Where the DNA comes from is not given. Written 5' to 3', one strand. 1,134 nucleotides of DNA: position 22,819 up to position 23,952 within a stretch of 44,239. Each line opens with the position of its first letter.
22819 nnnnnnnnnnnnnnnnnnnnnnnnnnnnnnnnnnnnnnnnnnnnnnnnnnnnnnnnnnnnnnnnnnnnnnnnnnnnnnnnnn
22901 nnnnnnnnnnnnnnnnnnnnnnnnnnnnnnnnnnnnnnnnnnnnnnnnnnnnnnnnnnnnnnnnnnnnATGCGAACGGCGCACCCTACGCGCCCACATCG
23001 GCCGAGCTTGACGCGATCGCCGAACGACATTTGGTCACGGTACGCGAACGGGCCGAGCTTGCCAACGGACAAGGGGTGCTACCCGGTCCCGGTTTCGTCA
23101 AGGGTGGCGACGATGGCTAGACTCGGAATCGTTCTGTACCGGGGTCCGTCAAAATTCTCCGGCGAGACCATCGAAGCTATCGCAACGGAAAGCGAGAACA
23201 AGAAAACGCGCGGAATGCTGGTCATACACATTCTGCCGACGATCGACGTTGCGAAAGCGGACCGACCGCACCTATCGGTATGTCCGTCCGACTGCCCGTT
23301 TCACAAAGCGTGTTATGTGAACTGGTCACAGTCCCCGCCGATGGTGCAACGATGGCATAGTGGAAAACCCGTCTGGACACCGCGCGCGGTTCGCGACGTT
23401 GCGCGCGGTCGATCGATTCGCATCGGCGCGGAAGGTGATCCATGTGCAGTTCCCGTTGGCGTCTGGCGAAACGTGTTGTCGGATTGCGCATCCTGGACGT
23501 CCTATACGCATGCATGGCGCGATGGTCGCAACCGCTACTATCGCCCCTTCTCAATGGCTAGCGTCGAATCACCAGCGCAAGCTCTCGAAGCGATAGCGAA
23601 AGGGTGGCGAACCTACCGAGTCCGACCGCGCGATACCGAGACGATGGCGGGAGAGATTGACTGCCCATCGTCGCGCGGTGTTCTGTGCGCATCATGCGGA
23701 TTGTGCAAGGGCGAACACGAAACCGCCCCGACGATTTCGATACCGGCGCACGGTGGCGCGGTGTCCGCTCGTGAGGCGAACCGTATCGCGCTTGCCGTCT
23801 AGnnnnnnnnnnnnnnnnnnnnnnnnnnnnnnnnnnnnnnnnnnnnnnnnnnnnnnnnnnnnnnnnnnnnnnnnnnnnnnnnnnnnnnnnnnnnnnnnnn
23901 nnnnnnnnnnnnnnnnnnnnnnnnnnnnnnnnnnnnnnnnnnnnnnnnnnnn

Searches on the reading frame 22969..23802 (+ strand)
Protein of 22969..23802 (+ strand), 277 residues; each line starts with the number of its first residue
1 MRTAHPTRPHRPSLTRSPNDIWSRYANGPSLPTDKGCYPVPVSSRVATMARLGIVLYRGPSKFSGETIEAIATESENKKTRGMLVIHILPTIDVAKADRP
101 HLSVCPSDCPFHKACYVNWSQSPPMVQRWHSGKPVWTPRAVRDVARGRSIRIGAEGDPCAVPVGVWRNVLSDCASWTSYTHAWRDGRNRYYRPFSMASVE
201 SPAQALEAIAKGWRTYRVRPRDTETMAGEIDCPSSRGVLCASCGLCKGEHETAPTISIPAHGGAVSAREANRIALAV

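Call 11: search_protein_families(library=pfam, max_evalue=0.01, proteins=[window:22969-23802:+])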
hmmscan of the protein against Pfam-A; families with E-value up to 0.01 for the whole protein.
window:22969-23802:+ (277 aa): 1 family
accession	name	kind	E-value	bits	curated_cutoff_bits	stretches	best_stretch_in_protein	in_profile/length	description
PF23872.1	DUF7227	-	0.00019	21.6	27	0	230-266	178-215/223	Domain of unknown function (DUF7227)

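Call 13: search_protein_families(library=phrogs, max_evalue=0.001, proteins=[window:22969-23802:+])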
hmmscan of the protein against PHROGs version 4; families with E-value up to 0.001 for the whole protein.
window:22969-23802:+ (277 aa): 1 family
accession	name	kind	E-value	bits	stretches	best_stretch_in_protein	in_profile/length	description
phrog_2554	-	unknown function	2.3e-48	166.4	1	46-274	279-523/529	-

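Call 23: find_homologous_proteins(query=window:23113-23802:+, max_evalue=0.001)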
Query window:23113-23802:+ (229 aa): 16 proteins with E <= 0.001 among 271 candidates.
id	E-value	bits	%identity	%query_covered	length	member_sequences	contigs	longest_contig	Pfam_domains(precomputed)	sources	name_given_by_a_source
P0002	1.3e-154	530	100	100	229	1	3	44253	-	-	-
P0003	1.1e-75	272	55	99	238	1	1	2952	PF23872.2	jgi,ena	-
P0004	1.0e-67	246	54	100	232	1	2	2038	-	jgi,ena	-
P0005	8.6e-66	240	56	96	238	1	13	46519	-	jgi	jgi:hypothetical protein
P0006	4.1e-63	231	52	97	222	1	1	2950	PF23872.2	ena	-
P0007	4.0e-48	182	47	100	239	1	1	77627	-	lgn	-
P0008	1.1e-35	141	41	92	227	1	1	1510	-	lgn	-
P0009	1.7e-32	131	40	93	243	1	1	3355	-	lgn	-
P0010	2.6e-30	124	40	93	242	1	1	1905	-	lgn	-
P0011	4.5e-28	116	37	92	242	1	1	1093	PF23872.2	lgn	-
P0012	8.7e-26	109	33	92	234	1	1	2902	PF23872.2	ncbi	-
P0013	1.1e-20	92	33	93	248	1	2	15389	-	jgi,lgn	jgi:hypothetical protein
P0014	1.9e-16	78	36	91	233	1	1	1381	-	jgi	jgi:hypothetical protein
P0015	3.8e-13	67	35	91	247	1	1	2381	-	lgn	-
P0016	4.0e-11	61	32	90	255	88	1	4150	-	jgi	-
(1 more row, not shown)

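Call 24: find_encoding_contigs(protein=P0005, flank=10000, max_places=6)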
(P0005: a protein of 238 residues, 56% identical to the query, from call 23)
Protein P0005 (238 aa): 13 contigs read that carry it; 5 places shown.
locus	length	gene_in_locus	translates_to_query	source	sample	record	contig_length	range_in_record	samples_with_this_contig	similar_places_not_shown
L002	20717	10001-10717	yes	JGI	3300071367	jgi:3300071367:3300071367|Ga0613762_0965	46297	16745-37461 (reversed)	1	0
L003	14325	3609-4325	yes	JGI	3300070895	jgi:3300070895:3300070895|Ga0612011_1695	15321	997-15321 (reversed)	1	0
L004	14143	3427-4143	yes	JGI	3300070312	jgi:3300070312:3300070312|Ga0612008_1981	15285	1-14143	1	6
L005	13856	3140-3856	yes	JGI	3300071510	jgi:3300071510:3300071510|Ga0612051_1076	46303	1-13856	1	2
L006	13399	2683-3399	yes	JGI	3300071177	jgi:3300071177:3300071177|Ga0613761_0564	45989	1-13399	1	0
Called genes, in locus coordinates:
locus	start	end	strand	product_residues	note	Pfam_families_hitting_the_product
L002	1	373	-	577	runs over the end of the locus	-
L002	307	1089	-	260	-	PF00535:Glycos_transf_2, PF10111:Glyco_tranf_2_2 (faint)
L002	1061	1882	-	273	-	-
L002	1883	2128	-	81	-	PF13560:HTH_31 (weak), PF01381:HTH_3, PF13443:HTH_26 (weak)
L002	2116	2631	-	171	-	-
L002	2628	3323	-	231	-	PF05050:Methyltransf_21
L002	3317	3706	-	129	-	-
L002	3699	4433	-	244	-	-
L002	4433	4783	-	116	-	-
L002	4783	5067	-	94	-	-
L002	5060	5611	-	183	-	-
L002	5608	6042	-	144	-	-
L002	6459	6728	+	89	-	-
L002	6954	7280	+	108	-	PF22653:DUF7007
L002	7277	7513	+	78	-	-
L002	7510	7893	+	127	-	-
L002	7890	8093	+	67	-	-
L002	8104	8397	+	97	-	-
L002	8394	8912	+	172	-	PF04002:RadC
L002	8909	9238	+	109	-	-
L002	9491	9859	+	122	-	-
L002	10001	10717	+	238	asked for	-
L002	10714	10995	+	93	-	-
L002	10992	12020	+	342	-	-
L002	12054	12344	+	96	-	-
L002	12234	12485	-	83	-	-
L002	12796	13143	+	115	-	-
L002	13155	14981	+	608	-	PF00176:SNF2-rel_dom, PF00271:Helicase_C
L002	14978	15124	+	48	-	-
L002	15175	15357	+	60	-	-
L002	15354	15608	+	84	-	-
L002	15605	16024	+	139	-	-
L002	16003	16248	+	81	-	-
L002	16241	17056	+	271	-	-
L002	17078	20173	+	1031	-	-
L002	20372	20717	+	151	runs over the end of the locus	-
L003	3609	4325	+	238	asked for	-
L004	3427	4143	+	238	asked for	-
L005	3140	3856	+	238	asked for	-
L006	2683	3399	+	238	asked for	-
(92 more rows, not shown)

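Call 25: find_encoding_contigs(protein=P0007, flank=10000, max_places=3)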
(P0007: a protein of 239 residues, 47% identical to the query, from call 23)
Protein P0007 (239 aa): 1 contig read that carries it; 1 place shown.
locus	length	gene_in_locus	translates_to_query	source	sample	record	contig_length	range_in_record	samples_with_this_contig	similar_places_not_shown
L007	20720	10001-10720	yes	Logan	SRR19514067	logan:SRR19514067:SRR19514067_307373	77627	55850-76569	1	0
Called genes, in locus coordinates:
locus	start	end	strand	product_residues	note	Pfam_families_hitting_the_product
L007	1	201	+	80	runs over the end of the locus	-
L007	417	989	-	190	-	-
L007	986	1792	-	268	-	-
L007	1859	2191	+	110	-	-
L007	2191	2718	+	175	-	PF24608:PDDEXK_15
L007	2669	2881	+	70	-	-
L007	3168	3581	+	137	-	PF26948:DUF8296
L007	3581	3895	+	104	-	PF26948:DUF8296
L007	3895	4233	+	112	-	PF26948:DUF8296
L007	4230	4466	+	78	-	-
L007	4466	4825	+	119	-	-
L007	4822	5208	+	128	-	PF00472:RF-1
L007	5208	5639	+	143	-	-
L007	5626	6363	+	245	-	PF05711:TylF, PF13578:Methyltransf_24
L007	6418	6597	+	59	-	-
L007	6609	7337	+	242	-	-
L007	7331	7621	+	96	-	-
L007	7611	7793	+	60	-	-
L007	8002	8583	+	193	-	-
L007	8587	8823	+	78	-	-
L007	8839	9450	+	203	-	-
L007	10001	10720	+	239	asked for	-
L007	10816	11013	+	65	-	-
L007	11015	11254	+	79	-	-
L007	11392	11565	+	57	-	-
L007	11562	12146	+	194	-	PF13489:Methyltransf_23 (weak)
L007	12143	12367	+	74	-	-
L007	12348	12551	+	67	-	-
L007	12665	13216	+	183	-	PF10263:SprT-like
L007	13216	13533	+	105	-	-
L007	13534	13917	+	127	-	-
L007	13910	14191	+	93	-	-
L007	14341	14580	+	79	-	-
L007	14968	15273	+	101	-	-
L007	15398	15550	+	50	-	-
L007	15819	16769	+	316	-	PF09414:RNA_ligase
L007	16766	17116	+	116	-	-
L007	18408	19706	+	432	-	PF06067:DUF932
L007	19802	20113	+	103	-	-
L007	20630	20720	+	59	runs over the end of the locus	-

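Call 44: find_encoding_contigs(protein=P0003, flank=10000, max_places=4)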
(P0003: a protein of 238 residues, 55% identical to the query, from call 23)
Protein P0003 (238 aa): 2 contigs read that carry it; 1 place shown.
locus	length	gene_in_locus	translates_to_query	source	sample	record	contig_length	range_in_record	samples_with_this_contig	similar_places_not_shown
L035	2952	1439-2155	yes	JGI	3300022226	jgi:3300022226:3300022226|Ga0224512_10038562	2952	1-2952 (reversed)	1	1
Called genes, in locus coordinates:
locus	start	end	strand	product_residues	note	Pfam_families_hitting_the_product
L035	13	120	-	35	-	-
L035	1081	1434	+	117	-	-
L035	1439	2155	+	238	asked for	PF23872:DUF7227 (faint)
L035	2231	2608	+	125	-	-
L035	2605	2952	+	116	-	?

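Call 45: find_encoding_contigs(protein=P0006, flank=10000, max_places=4)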
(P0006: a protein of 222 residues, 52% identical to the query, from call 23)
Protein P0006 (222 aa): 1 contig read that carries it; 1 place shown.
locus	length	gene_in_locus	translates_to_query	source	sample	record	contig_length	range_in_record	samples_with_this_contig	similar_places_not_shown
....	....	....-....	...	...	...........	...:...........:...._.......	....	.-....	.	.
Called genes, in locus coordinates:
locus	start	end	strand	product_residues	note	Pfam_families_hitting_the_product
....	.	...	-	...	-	?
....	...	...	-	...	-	-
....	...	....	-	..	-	-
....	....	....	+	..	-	-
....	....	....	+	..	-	-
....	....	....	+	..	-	-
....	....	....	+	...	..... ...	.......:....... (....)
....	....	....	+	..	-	?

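Call 46: find_encoding_contigs(protein=P0004, flank=10000, max_places=4)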
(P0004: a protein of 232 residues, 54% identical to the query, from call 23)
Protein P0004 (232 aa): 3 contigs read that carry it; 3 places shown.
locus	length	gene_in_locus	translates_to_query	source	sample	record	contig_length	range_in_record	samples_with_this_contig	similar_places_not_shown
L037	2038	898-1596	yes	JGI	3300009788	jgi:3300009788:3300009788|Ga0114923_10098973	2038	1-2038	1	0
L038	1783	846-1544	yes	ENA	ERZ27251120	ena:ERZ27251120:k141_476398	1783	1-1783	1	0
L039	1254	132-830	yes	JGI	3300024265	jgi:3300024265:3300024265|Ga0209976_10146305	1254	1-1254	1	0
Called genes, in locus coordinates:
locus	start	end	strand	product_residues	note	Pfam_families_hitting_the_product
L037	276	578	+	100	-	-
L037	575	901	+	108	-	-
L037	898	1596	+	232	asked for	-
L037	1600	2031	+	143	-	-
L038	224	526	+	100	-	-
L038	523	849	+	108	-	-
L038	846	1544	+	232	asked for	-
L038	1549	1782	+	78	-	?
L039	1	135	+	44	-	?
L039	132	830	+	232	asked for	-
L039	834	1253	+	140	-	?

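Call 110: search_protein_families(library=ncbifam, max_evalue=0.01, proteins=[window:23113-23802:+])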
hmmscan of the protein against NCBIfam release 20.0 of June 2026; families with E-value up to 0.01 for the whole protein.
window:23113-23802:+ (229 aa): 0 families

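Call 112: predict_structure(alignment_id=A4)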
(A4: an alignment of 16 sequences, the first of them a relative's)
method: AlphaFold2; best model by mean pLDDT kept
length: 229 residues; sequences in the alignment: 16
mean_pLDDT: 84.0   pTM: 0.84
mean pLDDT of the five models: 84.0, 83.9, 82.1, 80.7, 80.6
residues with pLDDT >= 90: 108; 70-90: 87; 50-70: 31; < 50: 3
segments of 3 or more residues with pLDDT < 50: none
pLDDT, mean of each block of 10 residues (from residue 1): 77 94 86 84 74 83 71 71 89 92 91 96 91 93 93 92 92 87 85 77 71 68 72
secondary structure, 60 per line:
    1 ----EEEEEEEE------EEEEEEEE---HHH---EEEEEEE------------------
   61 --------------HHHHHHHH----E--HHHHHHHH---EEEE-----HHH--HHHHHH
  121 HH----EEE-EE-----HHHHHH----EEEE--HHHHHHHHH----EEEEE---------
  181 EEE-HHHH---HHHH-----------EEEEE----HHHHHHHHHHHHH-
elements in order: E5-12 E19-26 E36-42 H75-82 H90-97 E101-104 H115-122 E127-129 H138-143 E148-151 H154-162 E167-171 E181-183 H185-188 H192-195 E207-211 H216-228

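Call 115: fold_search(model_id=the predicted structure, library=pdb)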
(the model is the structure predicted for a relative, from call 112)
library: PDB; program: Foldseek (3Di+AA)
matches with E <= 10: 205; with E <= 0.001: 0
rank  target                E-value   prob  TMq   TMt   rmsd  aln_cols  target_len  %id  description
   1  4cf5_A                2.0e-01  0.08  0.15  0.16  13.3       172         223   13  Mutagenesis of a Rhodobacteraceae L-haloacid dehalogenase (released 2014-11-26)
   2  4cf3_B                3.0e-01  0.06  0.15  0.15  14.1       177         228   13  Mutagenesis of a Rhodobacteraceae L-haloacid dehalogenase (released 2014-11-26)
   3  1uyv_B                4.3e-01  0.04  0.18  0.11  14.5       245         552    8  Acetyl-CoA carboxylase carboxyltransferase domain L1705I/V1967I mutant (released 2004-03-29)
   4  4m54                  4.9e-01  0.02  0.15  0.13  16.8       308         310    9  The structure of the staphyloferrin B precursor biosynthetic enzyme SbnB bound to N-(1-amino-1-carboxyl-2-ethyl)-glutami (released 2014-07-09)
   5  4cf3_A                5.2e-01  0.06  0.17  0.17  13.7       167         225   11  Mutagenesis of a Rhodobacteraceae L-haloacid dehalogenase (released 2014-11-26)
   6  2yml_B                5.9e-01  0.05  0.16  0.16  13.7       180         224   13  Native L-haloacid dehalogenase from a Rhodobacteraceae family bacterium (released 2013-05-01)
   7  2yml_A                8.0e-01  0.05  0.13  0.13  11.4       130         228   15  Native L-haloacid dehalogenase from a Rhodobacteraceae family bacterium (released 2013-05-01)
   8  2ix9_A                9.1e-01  0.06  0.25  0.23  12.6       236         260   10  Respective role of protein folding and glycosylation in the thermal stability of recombinant Feruloyl Esterase A (released 2006-10-18)
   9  4cf5_B                9.1e-01  0.04  0.15  0.15  13.6       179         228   13  Mutagenesis of a Rhodobacteraceae L-haloacid dehalogenase (released 2014-11-26)
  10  3twa_A                1.1e+00  0.08  0.24  0.15  11.1       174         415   11  Crystal structure of gluconate dehydratase (TARGET EFI-501679) from Salmonella enterica subsp. enterica serovar Enteri (released 2011-10-26)
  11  4q6j_B                1.1e+00  0.03  0.20  0.19  14.8       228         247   11  Crystal Structure of EAL domain Protein from Listeria monocytogenes EGD-e (released 2014-05-07)
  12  2fli_A                1.2e+00  0.08  0.26  0.27  12.8       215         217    9  The crystal structure of D-ribulose 5-phosphate 3-epimerase from Streptococus pyogenes complexed with D-xylitol 5-phos (released 2006-03-07)
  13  7asz_B                1.2e+00  0.07  0.17  0.18  11.8       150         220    8  L-2-haloacid dehalogenase H190A mutant from Zobellia galactanivorans (released 2021-09-08)
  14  7qnm_C                1.3e+00  0.06  0.16  0.16  11.6       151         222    9  Crystallization and structural analyses of ZgHAD, a L-2-haloacid dehalogenase from the marine Flavobacterium Zobellia  (released 2022-12-21)
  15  7arp_A                1.4e+00  0.06  0.17  0.18  12.0       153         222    9  Native L-2-haloacid dehalogenase from Zobellia galactanivorans (released 2021-09-08)
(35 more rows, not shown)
